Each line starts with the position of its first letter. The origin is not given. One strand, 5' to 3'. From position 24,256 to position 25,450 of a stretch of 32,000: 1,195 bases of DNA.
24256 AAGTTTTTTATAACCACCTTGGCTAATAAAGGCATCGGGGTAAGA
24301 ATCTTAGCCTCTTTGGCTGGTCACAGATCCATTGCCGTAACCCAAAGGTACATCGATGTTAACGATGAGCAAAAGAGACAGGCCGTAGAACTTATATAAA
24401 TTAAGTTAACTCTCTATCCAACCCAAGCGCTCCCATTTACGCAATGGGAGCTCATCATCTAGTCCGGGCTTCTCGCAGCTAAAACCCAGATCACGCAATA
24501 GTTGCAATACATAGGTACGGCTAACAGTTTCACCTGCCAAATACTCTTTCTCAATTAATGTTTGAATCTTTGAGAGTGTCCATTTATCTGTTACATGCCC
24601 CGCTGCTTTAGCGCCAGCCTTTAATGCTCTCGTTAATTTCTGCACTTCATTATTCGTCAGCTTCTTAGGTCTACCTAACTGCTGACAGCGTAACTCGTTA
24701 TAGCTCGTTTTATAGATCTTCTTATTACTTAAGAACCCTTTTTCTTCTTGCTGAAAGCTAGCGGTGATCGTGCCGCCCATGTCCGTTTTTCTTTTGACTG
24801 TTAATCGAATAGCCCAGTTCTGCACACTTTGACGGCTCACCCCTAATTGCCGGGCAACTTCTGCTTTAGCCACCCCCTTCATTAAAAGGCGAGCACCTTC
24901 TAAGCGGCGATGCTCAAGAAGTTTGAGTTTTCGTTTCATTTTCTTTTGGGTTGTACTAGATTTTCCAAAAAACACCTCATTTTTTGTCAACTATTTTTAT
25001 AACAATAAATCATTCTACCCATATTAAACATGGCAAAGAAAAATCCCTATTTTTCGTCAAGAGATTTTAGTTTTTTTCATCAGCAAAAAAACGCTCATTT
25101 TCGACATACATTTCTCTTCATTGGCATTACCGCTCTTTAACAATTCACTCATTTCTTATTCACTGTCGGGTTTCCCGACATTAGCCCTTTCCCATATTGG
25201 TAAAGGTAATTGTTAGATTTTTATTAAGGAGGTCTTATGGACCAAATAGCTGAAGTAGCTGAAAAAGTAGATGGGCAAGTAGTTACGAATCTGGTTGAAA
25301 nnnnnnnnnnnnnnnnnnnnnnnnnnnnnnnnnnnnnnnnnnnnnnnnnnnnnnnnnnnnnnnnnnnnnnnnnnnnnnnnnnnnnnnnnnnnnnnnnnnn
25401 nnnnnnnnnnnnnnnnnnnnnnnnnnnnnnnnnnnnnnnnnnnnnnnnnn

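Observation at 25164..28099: Five-gene cassette built around a stand-alone clamp-loader-like AAA+ ATPase, next to an integrase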

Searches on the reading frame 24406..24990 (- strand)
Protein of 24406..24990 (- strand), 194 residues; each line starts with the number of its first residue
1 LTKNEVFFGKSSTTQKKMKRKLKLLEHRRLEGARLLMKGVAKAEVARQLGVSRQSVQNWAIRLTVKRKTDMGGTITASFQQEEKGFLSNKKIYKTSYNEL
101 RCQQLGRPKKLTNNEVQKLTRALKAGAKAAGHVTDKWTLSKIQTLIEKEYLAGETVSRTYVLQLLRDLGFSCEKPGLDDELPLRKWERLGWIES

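Call 6: search_protein_families(library=pfam, proteins=[window:24406-24990:-], max_evalue=0.1)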
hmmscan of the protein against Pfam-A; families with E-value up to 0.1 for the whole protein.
window:24406-24990:- (194 aa): 19 families
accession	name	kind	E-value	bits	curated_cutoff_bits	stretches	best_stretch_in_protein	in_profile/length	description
PF13384.12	HTH_23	-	1.4e-05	25.2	24.6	1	26-59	4-37/50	Homeodomain-like domain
PF02796.21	HTH_7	-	1.8e-05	25.2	23.8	1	20-56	2-38/45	Helix-turn-helix domain of resolvase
PF13551.12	HTH_29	-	4.8e-05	23.8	28.1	1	29-63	1-36/64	Winged helix-turn helix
PF13592.12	HTH_33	-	0.0002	21.3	25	1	136-175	4-41/60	Winged helix-turn helix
PF13565.12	HTH_32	-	0.00049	21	33.7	1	106-161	24-69/73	Homeodomain-like domain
PF13518.12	HTH_28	-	0.0019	18.6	25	1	29-59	2-32/52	Helix-turn-helix domain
PF06056.18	Terminase_5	-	0.0029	17.9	20.3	1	35-62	9-36/58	Putative ATPase subunit of terminase (gpP-like)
PF07750.17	GcrA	-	0.0039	18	26.9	1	35-103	14-84/155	GcrA cell cycle regulator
PF15943.11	YdaS_toxin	-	0.0069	16.6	30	1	43-60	12-29/65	Bacterial toxin YdaS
PF19187.6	HTH_PafC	-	0.007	16.6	32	0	103-134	71-102/115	PafC helix-turn-helix domain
PF01381.28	HTH_3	-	0.0082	16.6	23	1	34-59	5-29/55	Helix-turn-helix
PF13542.12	HTH_Tnp_ISL3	-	0.013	15.4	27.4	1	34-62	22-49/51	Helix-turn-helix domain of transposase family ISL3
PF13309.12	HTH_22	-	0.016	15.6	29.6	0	15-56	17-58/63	HTH domain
PF12728.13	HTH_17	-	0.023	15.4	27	1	43-60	5-22/51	Helix-turn-helix domain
PF16509.11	KORA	-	0.024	15.3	26.7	1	18-58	9-49/84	TrfB plasmid transcriptional repressor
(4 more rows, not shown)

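Call 7: search_protein_families(library=phrogs, proteins=[window:24406-24990:-], max_evalue=0.1)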
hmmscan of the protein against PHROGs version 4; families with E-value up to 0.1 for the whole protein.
window:24406-24990:- (194 aa): 25 families
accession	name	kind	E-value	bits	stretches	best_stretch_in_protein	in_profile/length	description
phrog_10624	-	unknown function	3.2e-22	79.8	2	15-63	2-50/165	-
phrog_3218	-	head and packaging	3.9e-05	24.5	1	17-70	11-64/152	terminase small subunit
phrog_664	-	DNA, RNA and nucleotide metabolism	0.00098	20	1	31-69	92-130/210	DNA binding protein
phrog_125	-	DNA, RNA and nucleotide metabolism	0.0012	19.5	1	16-89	155-229/254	DNA invertase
phrog_7676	-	unknown function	0.0015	19.8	1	38-76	16-54/86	-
phrog_8008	-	DNA, RNA and nucleotide metabolism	0.0017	19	1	42-62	17-37/66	DNA binding protein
phrog_2328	-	transcription regulation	0.0035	18.1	1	26-69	16-58/128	transcriptional repressor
phrog_4102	-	head and packaging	0.0046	18.1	0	103-127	7-31/166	terminase small subunit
phrog_686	-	DNA, RNA and nucleotide metabolism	0.0065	17.7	1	37-57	46-66/76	HTH DNA binding protein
phrog_7061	-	DNA, RNA and nucleotide metabolism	0.0084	17.6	1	38-60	43-65/70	HTH DNA binding protein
phrog_1729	-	unknown function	0.013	16.5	1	17-61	69-114/142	-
phrog_7950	-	transcription regulation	0.023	15.7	1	41-72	22-53/68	transcriptional repressor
phrog_57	-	head and packaging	0.024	15.4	1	37-60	10-33/199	terminase small subunit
phrog_4151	-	DNA, RNA and nucleotide metabolism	0.025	15.4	1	35-77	16-59/154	DNA binding protein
phrog_2856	-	transcription regulation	0.028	15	1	41-86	61-105/165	transcriptional regulator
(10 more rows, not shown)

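Call 8: search_protein_families(library=padloc, proteins=[window:24406-24990:-], max_evalue=0.1)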
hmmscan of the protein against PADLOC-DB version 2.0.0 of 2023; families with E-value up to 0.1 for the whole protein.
window:24406-24990:- (194 aa): 4 families
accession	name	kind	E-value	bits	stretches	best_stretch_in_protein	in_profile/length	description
PDLC03952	RmrA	-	0.00057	16.8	1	16-59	13-55/395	-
PDLC03894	NsnC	-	0.0037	14.9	1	10-99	202-291/294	-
PDLC03954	RmrA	-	0.013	12.4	1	18-115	3-98/380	-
PDLC02814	DpdC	-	0.014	13.4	1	143-174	107-138/151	DpdC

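Call 9: search_protein_families(library=ncbifam, proteins=[window:24406-24990:-], max_evalue=0.1)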
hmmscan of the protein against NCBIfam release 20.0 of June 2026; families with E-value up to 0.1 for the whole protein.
window:24406-24990:- (194 aa): 6 families
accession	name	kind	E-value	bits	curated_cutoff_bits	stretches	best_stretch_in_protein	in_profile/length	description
NF033545.0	transpos_IS630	equivalog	3.8e-12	46.3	100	2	100-175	44-115/299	IS630 family transposase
NF033558.1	transpos_IS1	equivalog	0.016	15.1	100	1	31-138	47-161/199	IS1 family transposase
NF052366.1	photon_PedR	equivalog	0.032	14.4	120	0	25-70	3-48/74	photosynthetic electron transport-dependent transcriptional regulator PedR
NF047402.1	TransRegVisN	equivalog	0.044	13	250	1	13-69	175-228/246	transcriptional regulator VisN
TIGR01764.1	excise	domain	0.073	13.5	28.8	0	44-60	6-22/49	excisionase family DNA-binding protein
NF033516.0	transpos_IS3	equivalog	0.075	12.2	160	0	38-104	13-57/369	IS3 family transposase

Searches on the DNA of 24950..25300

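Call 36: search_rna_families(source=window, start=24950, end=25300, threshold=evalue, max_evalue=10)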
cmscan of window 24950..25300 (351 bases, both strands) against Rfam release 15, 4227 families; matches with E-value up to 10: 10.
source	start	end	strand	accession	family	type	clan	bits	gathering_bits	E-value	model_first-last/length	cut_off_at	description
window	25013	25089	-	RF01592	plasmodium_snoR17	Gene; snRNA; snoRNA; CD-box;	-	21.6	51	4.2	1-80/80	no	small nucleolar RNA snoR17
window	25041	25143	-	RF02155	NCRUPAR_2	Gene; lncRNA;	-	20.4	80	4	1-99/99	no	Non-protein coding RNA, upstream of F2R/PAR1 conserved region 2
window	25050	25088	-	RF01600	snoR25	Gene; snRNA; snoRNA; CD-box;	-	17.9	50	4.8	1-70/70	no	small nucleolar RNA snoR25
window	25049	25091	+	RF01709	Lacto-rpoB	Cis-reg;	-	17.8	40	4.8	1-58/58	no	Lacto-rpoB RNA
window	25013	25124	-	RF02287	TtnuCD10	Gene; snRNA; snoRNA; CD-box;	-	16.6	85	6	1-117/117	no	Tetrahymena snoRNA TtnuCD10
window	25048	25091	-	RF00280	SNORD51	Gene; snRNA; snoRNA; CD-box;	CL00054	15.4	50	7.8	1-79/79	no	Small nucleolar RNA SNORD51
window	25099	25202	-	RF01932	bxd_4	Gene; lncRNA;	-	15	40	2.2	1-106/106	no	Bithoraxoid conserved region 4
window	25004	25106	-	RF00561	SNORA40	Gene; snRNA; snoRNA; HACA-box;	-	14.8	51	5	1-128/128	no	Small nucleolar RNA SNORA40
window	25033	25147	-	RF02079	STnc180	Gene; sRNA;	-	14.7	50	1.4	1-208/208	no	Enterobacterial sRNA STnc180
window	25050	25089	-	RF00204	snoR12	Gene; snRNA; snoRNA; CD-box;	-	14.3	39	8.4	1-83/83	no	Small nucleolar RNA R12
